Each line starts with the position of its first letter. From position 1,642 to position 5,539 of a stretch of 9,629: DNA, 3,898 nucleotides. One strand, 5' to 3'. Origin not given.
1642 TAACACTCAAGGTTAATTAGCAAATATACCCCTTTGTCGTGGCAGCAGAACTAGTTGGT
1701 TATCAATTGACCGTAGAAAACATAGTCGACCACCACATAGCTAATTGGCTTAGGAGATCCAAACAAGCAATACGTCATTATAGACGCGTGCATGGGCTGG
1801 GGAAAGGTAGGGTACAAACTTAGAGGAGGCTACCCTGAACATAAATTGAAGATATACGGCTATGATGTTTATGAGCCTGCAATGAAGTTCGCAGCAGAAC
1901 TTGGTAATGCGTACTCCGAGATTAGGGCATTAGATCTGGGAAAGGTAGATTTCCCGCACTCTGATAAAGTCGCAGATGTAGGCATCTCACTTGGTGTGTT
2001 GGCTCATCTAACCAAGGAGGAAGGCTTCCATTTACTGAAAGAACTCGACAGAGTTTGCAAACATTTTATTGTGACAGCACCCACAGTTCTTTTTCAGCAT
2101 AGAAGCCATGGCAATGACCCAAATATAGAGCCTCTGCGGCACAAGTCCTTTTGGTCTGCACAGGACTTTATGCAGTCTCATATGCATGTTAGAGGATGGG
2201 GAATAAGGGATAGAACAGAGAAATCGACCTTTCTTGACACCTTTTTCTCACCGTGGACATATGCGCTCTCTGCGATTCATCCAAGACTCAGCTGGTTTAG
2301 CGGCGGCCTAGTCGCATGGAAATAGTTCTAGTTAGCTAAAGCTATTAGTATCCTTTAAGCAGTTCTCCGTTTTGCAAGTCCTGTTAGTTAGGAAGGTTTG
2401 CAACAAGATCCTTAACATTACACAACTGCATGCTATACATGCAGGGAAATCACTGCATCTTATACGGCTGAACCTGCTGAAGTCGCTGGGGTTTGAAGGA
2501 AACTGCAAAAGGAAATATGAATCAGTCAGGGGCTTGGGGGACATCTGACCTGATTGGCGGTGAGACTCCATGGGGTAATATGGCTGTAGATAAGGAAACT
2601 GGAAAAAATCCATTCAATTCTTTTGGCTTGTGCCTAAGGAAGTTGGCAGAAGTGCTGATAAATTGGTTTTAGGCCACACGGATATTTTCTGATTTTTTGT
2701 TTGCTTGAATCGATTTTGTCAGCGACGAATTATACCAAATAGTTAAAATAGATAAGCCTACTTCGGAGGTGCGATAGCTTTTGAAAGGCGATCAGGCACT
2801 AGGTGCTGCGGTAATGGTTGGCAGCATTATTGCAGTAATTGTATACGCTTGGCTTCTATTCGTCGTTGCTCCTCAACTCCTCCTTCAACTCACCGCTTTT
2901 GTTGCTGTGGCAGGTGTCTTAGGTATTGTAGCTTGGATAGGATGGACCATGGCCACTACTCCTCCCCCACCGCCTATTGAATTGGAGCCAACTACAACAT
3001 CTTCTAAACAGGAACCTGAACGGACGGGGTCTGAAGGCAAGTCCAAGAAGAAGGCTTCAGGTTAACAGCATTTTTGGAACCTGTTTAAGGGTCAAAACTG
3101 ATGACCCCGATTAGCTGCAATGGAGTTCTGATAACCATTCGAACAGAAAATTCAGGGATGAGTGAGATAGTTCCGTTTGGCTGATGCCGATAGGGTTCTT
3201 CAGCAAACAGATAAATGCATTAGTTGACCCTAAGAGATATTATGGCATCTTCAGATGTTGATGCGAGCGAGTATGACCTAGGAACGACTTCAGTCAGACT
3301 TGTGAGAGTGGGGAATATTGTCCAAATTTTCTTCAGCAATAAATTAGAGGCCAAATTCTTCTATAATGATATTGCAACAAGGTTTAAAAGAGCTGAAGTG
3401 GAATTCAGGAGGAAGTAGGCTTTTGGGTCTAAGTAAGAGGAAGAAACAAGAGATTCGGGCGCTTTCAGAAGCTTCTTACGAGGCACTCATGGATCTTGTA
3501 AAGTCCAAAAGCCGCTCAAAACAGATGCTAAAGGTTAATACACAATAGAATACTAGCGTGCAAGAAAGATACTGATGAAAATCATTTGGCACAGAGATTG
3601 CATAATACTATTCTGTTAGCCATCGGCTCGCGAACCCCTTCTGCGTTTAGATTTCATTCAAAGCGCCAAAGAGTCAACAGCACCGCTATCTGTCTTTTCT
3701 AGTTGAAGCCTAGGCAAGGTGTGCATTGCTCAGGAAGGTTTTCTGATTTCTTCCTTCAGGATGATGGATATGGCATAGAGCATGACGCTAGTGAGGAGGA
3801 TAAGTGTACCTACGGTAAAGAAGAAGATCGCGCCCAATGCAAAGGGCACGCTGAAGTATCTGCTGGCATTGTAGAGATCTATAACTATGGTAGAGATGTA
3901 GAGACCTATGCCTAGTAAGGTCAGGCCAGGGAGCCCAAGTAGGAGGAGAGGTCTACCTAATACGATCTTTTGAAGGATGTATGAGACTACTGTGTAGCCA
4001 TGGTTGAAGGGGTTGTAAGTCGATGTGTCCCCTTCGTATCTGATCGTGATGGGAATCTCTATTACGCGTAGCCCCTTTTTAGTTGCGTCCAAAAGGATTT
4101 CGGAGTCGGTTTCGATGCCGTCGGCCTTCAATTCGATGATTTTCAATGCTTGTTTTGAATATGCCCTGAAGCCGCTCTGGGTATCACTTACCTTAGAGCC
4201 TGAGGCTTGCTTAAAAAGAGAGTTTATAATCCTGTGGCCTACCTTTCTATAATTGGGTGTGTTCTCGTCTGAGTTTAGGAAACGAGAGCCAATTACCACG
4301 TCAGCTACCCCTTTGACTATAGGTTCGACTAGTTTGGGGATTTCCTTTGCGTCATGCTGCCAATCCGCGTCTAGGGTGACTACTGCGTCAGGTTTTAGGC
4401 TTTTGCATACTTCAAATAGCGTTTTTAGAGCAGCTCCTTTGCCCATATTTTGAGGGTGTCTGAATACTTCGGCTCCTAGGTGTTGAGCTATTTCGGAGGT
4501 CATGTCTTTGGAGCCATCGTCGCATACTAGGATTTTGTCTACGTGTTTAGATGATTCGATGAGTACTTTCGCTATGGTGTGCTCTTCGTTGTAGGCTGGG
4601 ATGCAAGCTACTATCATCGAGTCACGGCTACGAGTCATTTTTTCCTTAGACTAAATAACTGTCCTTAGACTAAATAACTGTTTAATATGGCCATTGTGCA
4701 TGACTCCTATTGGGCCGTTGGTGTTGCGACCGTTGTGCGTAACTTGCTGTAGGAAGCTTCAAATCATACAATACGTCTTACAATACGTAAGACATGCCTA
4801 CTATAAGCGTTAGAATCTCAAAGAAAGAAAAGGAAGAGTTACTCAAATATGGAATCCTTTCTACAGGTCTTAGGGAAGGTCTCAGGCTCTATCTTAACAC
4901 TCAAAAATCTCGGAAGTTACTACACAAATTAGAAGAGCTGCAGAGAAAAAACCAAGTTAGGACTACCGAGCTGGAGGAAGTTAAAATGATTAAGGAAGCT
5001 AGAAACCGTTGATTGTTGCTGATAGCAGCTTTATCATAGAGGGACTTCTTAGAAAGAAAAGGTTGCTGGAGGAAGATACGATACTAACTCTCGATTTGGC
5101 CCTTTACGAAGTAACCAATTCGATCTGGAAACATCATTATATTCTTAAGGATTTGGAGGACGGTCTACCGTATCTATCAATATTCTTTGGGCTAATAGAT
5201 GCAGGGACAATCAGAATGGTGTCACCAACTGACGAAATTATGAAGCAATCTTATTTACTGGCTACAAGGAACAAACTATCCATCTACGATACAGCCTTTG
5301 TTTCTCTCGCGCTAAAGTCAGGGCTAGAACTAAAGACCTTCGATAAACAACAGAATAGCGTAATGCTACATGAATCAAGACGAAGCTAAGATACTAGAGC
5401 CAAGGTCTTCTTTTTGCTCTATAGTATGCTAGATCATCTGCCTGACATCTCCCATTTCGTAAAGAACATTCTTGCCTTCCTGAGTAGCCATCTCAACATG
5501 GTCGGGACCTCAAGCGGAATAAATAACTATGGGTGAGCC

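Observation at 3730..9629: A lipid-phosphate-sugar synthase and a GT-C-like enzyme, with GT4 and double GT2, lie beside a sequon- and Ser/Thr-rich surface protein: a candidate self-contained surface-glycosylation module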

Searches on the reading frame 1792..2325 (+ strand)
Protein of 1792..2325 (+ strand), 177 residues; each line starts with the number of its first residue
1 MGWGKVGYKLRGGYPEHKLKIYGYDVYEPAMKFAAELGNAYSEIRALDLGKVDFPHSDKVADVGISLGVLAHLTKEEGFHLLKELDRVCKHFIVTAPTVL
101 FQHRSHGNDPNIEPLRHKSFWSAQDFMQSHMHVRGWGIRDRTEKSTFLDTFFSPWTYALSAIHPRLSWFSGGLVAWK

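Call 4: search_protein_families(library=pfam, max_evalue=0.1, proteins=[window:1792-2325:+])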
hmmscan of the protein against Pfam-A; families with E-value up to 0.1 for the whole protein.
window:1792-2325:+ (177 aa): 2 families
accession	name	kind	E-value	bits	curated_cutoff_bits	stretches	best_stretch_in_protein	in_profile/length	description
PF08241.18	Methyltransf_11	-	0.00064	20.8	21.2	1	19-90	19-88/95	Methyltransferase domain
PF13649.12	Methyltransf_25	-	0.003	18.6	27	1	2-90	7-94/97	Methyltransferase domain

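Call 6: search_protein_families(library=ncbifam, max_evalue=0.1, proteins=[window:1792-2325:+])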
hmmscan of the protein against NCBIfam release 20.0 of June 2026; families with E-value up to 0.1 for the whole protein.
window:1792-2325:+ (177 aa): 3 families
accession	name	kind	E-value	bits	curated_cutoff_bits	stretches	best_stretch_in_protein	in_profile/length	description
NF004851.0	PRK06202.1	equivalog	0.027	13.9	243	1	18-94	88-163/237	hypothetical protein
NF041255.1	mycofact_MftM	equivalog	0.041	13.2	200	1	19-96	162-240/289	mycofactocin oligosaccharide methyltransferase MftM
TIGR03587.1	Pse_Me-ase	hypoth_equivalog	0.076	13.1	112.05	0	19-96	68-141/204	pseudaminic acid biosynthesis-associated methylase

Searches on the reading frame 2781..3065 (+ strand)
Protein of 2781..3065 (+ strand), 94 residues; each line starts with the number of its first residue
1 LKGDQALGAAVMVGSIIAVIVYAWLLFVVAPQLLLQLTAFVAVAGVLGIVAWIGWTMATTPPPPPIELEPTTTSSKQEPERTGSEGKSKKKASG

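Call 4: search_protein_families(library=pfam, max_evalue=0.1, proteins=[window:2781-3065:+])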
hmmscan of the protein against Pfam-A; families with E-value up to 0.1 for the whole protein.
window:2781-3065:+ (94 aa): 4 families
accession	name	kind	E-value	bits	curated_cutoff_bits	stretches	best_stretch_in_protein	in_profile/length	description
PF07332.16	Phage_holin_3_6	-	0.00028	21.4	28.4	1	5-58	32-90/116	Putative Actinobacterial Holin-X, holin superfamily III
PF13194.11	DUF4010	-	0.0031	17.7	30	1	6-63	55-113/210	Domain of unknown function (DUF4010)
PF05072.18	Herpes_UL43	-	0.058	12.9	24.9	1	6-55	107-157/381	Herpesvirus UL43 protein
PF07136.16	DUF1385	-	0.097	12.4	22.1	0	7-57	36-88/227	Protein of unknown function (DUF1385)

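Call 6: search_protein_families(library=ncbifam, max_evalue=0.1, proteins=[window:2781-3065:+])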
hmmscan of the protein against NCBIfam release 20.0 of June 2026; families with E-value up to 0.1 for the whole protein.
window:2781-3065:+ (94 aa): 1 family
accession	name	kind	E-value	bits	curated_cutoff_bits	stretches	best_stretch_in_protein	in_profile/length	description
NF004750.0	PRK06080.1-2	equivalog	0.045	13.1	346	1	6-61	91-144/301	1,4-dihydroxy-2-naphthoate polyprenyltransferase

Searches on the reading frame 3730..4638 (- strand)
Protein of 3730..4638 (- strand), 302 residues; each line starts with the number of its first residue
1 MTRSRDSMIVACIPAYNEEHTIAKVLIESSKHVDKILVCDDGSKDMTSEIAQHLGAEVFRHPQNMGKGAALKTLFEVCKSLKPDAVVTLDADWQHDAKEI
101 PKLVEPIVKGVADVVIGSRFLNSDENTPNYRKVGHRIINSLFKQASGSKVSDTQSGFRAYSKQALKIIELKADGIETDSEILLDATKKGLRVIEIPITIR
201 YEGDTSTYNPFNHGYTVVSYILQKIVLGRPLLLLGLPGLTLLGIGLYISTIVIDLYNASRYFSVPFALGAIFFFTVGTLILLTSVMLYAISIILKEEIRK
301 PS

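Call 4: search_protein_families(library=pfam, max_evalue=0.1, proteins=[window:3730-4638:-])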
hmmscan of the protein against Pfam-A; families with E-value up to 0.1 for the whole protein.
window:3730-4638:- (302 aa): 4 families
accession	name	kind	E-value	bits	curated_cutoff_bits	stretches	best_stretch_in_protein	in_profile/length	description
PF00535.33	Glycos_transf_2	-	4.8e-27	95.4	23.3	1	12-166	3-165/168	Glycosyl transferase family 2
PF13641.12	Glyco_tranf_2_3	-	2.3e-05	25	27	1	11-128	5-132/230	Glycosyltransferase like family 2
PF13704.12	Glyco_tranf_2_4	-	0.013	16.5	27.5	1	17-92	2-81/98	Glycosyl transferase family 2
PF25375.1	Lin-15B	-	0.024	15.1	27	1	5-84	23-99/121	Lin-15B-like domain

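Call 6: search_protein_families(library=ncbifam, max_evalue=0.1, proteins=[window:3730-4638:-])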
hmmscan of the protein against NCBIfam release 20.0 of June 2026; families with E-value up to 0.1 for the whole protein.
window:3730-4638:- (302 aa): 17 families
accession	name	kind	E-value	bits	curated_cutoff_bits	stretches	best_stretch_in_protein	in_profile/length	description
TIGR04182.1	glyco_TIGR04182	equivalog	1.6e-46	159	325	1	11-286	4-278/293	S-layer glycoprotein N-glycosyltransferase AglJ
NF058614.1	PPMAGASynPpgS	equivalog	6.5e-36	123.9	370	1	12-202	5-199/226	polyprenyl-phospho-N-acetylgalactosaminyl synthase PpgS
NF041391.1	DPhHxTase_Halo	equivalog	4.5e-26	91.2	375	1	15-223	3-207/213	dolichyl-phosphate hexose transferase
NF007986.1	PRK10714.1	equivalog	2.7e-17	62.8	529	1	11-280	10-283/316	undecaprenyl-phosphate 4-deoxy-4-formamido-L-arabinose transferase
NF010496.0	PRK13915.1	equivalog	1.3e-12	47.4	262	1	5-109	29-144/307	glucosyl-3-phosphoglycerate synthase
NF047588.1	GlcsyltransPgfSStrep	equivalog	1.5e-12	47.3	500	1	12-293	6-283/308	glycosyltransferase PgfS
TIGR03937.1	PgaC_IcaA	equivalog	6e-07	28.8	422.3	1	7-106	45-149/407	poly-beta-1,6-N-acetyl-D-glucosamine synthase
TIGR04283.1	glyco_like_mftF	equivalog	1.7e-06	27.8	182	1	13-68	5-61/221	TIGR04283 family arsenosugar biosynthesis glycosyltransferase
NF041865.1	EpsU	equivalog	2.2e-06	26.9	700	1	12-95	44-135/394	exopolysaccharide biosynthesis GT2 family glycosyltransferase EpsU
TIGR03965.1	mycofact_glyco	equivalog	9.2e-05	21.5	280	1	11-95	78-167/467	mycofactocin biosynthesis glycosyltransferase MftF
TIGR03469.1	HpnB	hypoth_equivalog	0.00013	21.2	379.25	1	8-111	45-164/386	hopene-associated glycosyltransferase HpnB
NF041875.1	EPS_EpsD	equivalog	0.0049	16.3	370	1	13-149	5-147/325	exopolysaccharide biosynthesis glycosyltransferase EpsD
TIGR04195.1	S_glycosyl_SunS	equivalog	0.036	12.9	350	1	8-52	58-102/421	SunS family peptide S-glycosyltransferase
NF008558.0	PRK11498.1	equivalog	0.058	11.3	992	1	11-68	277-341/872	UDP-forming cellulose synthase catalytic subunit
TIGR02081.1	metW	equivalog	0.059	12.9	189.5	1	147-225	14-88/194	methionine biosynthesis protein MetW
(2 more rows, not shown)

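Call 56: search_solved_structures(query=window:3730-4617:-, max_evalue=0.00001)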
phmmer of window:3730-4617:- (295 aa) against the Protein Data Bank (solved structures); distinct sequences matched with E-value up to 0.00001: 4.
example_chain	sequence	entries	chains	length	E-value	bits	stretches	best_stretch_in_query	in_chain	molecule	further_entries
5mlz_A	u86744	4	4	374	1.3e-16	63.9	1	4-198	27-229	Dolichol monophosphate mannose synthase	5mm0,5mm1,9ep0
9bhc_C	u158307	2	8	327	3.8e-13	52.6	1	4-272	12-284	Undecaprenyl-phosphate 4-deoxy-4-formamido-L-arabinose transferase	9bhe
8vxh_A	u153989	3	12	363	5.4e-13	52.1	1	4-272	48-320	Undecaprenyl-phosphate 4-deoxy-4-formamido-L-arabinose transferase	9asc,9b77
9hwj_A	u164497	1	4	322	4e-11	46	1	4-271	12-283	Undecaprenyl-phosphate 4-deoxy-4-formamido-L-arabinose transferase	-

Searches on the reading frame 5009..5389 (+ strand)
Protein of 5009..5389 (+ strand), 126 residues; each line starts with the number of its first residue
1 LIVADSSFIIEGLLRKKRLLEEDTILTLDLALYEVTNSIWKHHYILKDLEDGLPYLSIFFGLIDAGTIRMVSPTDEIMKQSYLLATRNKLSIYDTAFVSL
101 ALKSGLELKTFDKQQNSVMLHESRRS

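Call 4: search_protein_families(library=pfam, max_evalue=0.1, proteins=[window:5009-5389:+])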
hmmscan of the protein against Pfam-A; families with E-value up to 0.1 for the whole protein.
window:5009-5389:+ (126 aa): 1 family
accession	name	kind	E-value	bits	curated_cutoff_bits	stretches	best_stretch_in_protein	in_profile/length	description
PF01850.27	PIN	-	1.5e-07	32.5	23.6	1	3-117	2-116/120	PIN domain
